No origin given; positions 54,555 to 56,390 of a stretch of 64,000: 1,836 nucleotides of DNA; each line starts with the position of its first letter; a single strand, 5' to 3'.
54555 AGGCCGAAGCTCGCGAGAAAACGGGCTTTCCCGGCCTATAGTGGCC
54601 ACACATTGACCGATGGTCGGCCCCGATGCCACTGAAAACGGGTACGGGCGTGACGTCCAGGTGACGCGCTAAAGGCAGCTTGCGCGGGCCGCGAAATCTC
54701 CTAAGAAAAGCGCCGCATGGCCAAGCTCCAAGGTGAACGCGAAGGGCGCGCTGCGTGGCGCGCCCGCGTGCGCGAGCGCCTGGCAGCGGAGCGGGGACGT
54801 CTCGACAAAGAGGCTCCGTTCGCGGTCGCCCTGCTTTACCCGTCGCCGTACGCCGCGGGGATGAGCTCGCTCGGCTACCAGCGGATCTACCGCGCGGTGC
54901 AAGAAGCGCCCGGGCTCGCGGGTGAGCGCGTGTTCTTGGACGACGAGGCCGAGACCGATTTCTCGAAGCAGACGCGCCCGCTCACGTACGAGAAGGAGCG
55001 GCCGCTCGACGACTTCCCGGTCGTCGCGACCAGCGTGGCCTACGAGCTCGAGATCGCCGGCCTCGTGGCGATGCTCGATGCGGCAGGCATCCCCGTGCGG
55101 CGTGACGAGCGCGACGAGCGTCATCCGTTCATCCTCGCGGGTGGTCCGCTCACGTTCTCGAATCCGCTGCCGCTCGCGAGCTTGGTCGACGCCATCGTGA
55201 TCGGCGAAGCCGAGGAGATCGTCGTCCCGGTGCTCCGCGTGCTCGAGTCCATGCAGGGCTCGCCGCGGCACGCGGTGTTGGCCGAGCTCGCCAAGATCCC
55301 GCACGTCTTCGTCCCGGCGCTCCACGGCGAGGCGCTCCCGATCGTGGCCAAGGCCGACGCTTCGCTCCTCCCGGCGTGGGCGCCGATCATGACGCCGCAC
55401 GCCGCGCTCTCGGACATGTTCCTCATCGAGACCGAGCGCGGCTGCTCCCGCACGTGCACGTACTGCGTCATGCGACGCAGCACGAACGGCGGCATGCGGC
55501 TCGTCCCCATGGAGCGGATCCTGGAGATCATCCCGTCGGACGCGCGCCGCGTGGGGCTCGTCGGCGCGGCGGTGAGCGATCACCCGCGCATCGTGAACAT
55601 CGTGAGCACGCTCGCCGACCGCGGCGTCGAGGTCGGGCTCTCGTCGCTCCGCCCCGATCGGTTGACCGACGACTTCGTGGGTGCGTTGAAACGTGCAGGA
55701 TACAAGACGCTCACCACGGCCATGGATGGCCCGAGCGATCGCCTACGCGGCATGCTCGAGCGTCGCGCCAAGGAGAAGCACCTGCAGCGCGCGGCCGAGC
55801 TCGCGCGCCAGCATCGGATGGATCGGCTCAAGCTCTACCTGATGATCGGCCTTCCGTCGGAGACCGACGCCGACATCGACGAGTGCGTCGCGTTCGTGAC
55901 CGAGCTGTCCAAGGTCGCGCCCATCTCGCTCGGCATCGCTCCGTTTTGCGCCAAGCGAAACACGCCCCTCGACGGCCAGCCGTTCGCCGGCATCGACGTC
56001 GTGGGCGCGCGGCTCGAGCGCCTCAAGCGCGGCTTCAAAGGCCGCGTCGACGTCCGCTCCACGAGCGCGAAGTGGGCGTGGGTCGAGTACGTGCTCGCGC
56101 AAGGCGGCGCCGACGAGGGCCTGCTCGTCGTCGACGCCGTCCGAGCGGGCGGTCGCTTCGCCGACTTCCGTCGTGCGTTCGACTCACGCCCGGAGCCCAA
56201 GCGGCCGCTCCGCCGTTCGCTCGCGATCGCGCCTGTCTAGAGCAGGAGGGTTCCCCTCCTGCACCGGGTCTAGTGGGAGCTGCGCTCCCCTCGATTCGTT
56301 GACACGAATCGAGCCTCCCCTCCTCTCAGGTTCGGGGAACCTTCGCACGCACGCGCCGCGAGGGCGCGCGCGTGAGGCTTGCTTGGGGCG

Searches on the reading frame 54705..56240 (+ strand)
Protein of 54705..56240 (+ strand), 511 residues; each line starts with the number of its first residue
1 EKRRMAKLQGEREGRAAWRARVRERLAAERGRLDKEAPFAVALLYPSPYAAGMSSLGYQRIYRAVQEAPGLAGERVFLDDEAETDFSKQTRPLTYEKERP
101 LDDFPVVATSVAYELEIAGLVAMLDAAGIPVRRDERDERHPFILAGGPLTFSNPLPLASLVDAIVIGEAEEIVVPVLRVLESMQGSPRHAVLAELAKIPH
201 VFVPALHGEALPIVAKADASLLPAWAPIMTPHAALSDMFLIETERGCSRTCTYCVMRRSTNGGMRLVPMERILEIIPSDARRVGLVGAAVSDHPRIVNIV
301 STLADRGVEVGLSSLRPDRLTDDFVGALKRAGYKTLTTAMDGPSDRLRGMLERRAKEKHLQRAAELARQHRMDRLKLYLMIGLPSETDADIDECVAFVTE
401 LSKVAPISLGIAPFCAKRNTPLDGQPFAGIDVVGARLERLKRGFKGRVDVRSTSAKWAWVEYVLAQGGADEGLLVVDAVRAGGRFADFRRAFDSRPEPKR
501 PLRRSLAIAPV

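Call 54: search_protein_families(library=pfam, proteins=[window:54705-56240:+], max_evalue=0.0001)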
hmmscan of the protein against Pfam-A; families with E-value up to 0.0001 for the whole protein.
window:54705-56240:+ (511 aa): 2 families
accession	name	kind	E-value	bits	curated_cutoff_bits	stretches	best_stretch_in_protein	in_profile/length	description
PF19864.5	Radical_SAM_N2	-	1.3e-37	129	29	1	57-204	1-151/151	Radical SAM proteins, N-terminal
PF04055.27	Radical_SAM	-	1.9e-17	64.4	29.5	1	245-397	5-165/166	Radical SAM superfamily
